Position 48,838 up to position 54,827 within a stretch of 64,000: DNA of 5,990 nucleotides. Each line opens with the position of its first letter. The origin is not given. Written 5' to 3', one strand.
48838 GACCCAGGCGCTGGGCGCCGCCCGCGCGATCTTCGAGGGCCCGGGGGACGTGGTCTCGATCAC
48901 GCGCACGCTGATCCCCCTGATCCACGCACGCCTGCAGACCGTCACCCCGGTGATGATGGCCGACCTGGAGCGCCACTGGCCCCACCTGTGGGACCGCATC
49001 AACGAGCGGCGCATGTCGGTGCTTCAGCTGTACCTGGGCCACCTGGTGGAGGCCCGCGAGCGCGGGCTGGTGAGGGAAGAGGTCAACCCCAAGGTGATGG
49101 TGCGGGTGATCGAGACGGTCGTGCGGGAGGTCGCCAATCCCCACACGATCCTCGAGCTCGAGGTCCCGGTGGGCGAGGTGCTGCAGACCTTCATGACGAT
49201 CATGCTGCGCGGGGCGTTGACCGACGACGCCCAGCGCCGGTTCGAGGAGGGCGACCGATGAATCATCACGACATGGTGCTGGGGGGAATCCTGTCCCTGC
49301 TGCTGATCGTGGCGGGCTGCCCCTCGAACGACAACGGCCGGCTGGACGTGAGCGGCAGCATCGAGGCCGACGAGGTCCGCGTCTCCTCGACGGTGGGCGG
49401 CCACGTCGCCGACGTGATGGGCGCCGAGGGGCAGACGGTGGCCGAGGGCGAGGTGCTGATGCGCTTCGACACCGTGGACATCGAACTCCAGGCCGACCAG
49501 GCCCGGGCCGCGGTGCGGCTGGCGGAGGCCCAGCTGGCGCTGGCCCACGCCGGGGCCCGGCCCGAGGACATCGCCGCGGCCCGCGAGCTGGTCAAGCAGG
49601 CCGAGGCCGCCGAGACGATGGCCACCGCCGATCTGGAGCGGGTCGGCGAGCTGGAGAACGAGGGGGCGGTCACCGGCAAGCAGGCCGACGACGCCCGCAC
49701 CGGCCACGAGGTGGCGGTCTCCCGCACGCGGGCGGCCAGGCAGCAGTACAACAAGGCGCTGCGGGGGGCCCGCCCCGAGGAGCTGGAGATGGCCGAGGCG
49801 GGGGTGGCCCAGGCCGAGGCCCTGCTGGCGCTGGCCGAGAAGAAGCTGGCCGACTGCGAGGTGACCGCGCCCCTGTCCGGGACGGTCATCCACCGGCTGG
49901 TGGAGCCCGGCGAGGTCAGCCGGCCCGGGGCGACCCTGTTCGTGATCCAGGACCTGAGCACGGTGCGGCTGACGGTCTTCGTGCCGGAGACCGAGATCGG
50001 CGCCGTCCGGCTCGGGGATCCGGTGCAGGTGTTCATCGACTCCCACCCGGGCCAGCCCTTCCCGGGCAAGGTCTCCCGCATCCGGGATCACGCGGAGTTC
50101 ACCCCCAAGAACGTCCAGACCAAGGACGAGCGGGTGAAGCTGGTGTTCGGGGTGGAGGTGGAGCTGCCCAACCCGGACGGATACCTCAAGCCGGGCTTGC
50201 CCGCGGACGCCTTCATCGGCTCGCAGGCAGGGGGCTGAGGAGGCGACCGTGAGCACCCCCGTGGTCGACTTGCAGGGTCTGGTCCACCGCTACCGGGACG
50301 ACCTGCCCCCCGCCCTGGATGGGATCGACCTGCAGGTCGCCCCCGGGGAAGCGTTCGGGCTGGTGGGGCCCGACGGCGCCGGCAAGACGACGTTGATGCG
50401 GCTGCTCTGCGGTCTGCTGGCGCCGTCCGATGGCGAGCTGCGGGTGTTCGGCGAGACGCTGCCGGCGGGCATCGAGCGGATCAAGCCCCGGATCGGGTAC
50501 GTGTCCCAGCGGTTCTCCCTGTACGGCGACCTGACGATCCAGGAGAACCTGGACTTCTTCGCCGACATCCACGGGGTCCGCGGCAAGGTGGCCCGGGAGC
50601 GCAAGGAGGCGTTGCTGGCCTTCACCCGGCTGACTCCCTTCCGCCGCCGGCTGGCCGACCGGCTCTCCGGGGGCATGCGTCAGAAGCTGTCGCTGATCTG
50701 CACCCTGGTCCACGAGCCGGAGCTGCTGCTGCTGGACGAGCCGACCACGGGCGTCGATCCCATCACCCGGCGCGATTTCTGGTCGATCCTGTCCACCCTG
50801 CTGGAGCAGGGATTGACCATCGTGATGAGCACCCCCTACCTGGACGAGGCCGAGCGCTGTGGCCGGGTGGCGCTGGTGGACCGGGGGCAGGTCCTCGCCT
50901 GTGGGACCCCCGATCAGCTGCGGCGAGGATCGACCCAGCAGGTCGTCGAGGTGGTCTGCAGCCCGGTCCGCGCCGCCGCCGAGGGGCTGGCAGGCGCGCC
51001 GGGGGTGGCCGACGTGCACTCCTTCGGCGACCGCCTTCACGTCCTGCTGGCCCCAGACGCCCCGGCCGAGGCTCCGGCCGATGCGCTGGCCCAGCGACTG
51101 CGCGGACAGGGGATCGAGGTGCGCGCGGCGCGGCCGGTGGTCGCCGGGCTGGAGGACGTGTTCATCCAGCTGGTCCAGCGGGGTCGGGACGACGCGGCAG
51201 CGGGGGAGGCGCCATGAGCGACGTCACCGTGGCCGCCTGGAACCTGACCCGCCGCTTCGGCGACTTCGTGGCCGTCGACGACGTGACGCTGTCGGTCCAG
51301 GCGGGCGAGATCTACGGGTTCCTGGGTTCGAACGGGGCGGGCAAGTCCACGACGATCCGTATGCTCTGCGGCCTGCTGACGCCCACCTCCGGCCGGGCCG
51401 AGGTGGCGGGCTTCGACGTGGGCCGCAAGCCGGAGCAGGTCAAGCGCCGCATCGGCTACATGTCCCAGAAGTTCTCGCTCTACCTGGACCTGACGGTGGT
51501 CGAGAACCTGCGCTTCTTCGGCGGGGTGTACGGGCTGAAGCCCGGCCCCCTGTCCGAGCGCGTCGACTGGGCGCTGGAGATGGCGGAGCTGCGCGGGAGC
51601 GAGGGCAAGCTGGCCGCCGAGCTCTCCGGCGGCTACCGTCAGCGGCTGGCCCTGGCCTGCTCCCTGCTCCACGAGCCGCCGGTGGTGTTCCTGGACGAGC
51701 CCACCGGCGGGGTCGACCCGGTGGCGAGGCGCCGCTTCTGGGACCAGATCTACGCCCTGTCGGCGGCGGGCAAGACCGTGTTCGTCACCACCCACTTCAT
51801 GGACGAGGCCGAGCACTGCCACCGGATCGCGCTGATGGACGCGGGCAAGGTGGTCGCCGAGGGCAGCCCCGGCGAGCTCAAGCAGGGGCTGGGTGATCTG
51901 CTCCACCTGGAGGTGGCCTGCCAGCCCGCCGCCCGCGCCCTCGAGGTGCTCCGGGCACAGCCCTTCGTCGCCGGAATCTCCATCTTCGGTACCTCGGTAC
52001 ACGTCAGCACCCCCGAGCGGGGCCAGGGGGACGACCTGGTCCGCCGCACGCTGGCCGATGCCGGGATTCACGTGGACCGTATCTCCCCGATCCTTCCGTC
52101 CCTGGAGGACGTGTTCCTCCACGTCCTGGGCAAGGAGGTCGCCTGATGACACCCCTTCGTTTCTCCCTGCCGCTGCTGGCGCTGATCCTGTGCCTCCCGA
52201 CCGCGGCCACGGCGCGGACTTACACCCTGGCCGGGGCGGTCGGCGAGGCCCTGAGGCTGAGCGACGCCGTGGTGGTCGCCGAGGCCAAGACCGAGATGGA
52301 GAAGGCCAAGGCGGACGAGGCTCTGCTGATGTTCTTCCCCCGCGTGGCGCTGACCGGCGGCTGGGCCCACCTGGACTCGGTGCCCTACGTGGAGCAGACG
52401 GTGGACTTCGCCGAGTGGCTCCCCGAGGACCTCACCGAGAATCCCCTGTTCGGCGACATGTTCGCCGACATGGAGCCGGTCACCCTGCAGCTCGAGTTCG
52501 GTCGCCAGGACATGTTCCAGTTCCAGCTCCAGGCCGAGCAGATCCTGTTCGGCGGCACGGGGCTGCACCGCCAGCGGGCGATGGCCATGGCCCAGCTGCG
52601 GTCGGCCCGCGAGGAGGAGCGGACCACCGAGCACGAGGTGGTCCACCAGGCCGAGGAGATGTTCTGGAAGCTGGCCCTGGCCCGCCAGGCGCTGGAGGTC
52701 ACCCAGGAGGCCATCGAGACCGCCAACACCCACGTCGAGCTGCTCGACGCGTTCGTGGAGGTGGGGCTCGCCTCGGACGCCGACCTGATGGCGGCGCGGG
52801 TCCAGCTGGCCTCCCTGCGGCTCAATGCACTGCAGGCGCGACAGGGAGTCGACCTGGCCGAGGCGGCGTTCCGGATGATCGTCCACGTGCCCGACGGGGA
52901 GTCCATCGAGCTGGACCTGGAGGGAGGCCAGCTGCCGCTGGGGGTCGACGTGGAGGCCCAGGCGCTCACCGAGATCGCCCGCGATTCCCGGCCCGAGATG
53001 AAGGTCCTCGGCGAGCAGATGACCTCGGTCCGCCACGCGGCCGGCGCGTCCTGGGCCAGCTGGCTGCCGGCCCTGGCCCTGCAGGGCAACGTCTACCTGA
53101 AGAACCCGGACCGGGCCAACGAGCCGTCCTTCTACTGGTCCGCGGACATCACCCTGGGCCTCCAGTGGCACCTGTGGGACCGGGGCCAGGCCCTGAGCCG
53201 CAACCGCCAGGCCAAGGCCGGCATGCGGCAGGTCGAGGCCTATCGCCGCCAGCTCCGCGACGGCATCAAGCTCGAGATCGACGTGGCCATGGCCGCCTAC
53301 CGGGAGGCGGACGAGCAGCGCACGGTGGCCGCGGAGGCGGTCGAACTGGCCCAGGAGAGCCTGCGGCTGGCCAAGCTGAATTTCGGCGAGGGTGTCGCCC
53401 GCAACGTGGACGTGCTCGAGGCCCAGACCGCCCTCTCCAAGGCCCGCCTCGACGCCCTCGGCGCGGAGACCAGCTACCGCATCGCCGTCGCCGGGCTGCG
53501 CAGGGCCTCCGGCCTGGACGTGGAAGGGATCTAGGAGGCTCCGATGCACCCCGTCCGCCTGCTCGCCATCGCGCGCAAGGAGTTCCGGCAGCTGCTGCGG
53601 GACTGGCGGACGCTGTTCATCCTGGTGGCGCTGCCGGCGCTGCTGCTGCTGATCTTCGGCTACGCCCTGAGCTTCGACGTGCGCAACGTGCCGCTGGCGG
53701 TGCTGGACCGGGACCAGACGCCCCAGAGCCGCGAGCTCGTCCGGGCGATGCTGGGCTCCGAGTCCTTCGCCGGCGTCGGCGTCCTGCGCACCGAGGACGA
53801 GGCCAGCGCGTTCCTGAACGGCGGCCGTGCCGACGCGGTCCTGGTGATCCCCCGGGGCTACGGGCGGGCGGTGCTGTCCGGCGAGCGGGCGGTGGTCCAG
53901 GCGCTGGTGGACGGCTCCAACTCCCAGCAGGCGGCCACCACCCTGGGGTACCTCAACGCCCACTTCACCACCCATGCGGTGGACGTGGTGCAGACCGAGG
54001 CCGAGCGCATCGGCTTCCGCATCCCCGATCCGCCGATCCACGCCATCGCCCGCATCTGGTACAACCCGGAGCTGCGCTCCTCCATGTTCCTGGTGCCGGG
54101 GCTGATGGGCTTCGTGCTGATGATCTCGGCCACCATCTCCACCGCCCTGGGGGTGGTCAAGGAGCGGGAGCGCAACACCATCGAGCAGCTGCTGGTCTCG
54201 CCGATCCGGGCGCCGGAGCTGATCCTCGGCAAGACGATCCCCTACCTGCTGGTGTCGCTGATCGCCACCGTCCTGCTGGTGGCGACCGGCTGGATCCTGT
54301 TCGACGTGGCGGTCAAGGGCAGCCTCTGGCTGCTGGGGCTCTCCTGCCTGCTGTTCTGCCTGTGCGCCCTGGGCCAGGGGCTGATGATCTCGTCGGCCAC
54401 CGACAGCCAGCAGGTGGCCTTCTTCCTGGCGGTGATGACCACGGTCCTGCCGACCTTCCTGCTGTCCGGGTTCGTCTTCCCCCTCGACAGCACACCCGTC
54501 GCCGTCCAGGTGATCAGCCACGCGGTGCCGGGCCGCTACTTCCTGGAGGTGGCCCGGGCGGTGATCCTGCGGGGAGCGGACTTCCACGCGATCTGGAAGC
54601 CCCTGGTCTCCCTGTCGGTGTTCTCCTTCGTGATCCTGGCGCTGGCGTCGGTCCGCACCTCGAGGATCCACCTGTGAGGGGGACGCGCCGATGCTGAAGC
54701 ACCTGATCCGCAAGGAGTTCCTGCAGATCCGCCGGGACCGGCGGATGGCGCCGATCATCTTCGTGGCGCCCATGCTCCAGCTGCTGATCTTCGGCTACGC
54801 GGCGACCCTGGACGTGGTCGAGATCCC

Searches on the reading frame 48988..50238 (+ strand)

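Call 74: search_protein_families(library=pfam, proteins=[window:48988-50238:+], max_evalue=0.0001)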
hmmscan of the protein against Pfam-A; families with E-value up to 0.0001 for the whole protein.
window:48988-50238:+ (416 aa): 2 families
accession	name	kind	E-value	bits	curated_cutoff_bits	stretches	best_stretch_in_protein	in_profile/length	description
PF16576.10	HlyD_D23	-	5.2e-24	85.1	30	1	119-404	6-212/214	Barrel-sandwich domain of CusB or HlyD membrane-fusion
PF13437.12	HlyD_3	-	2.9e-17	63.8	22.2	1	292-403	2-106/106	HlyD family secretion protein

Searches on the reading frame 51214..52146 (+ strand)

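Call 74: search_protein_families(library=pfam, proteins=[window:51214-52146:+], max_evalue=0.0001)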
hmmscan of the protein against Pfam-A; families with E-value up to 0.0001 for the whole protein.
window:51214-52146:+ (310 aa): 2 families
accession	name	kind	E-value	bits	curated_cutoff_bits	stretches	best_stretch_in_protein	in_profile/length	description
PF00005.33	ABC_tran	-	4.3e-31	108.8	25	1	22-164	2-136/137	ABC transporter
PF13304.12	AAA_21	-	4.5e-09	37.2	27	1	140-194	241-298/304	AAA domain, putative AbiEii toxin, Type IV TA system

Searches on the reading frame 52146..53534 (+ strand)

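Call 74: search_protein_families(library=pfam, proteins=[window:52146-53534:+], max_evalue=0.0001)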
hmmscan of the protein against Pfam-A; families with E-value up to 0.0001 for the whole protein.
window:52146-53534:+ (462 aa): 1 family
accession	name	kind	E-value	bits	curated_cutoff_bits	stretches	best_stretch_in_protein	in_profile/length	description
PF02321.23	OEP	-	8.8e-47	159.8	22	2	273-456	3-187/187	Outer membrane efflux protein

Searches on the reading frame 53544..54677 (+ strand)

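Call 74: search_protein_families(library=pfam, proteins=[window:53544-54677:+], max_evalue=0.0001)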
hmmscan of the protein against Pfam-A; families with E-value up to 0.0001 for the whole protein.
window:53544-54677:+ (377 aa): 3 families
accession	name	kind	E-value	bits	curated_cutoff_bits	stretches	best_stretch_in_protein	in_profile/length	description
PF12698.13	ABC2_membrane_3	-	9.2e-54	183.3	31.6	1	21-369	1-346/347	ABC-2 family transporter protein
PF01061.29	ABC2_membrane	-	1.7e-29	103.3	26.9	1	181-341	48-210/211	ABC-2 type transporter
PF12679.13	ABC2_membrane_2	-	6.2e-18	65.5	27.2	1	7-371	1-277/283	ABC-2 family transporter protein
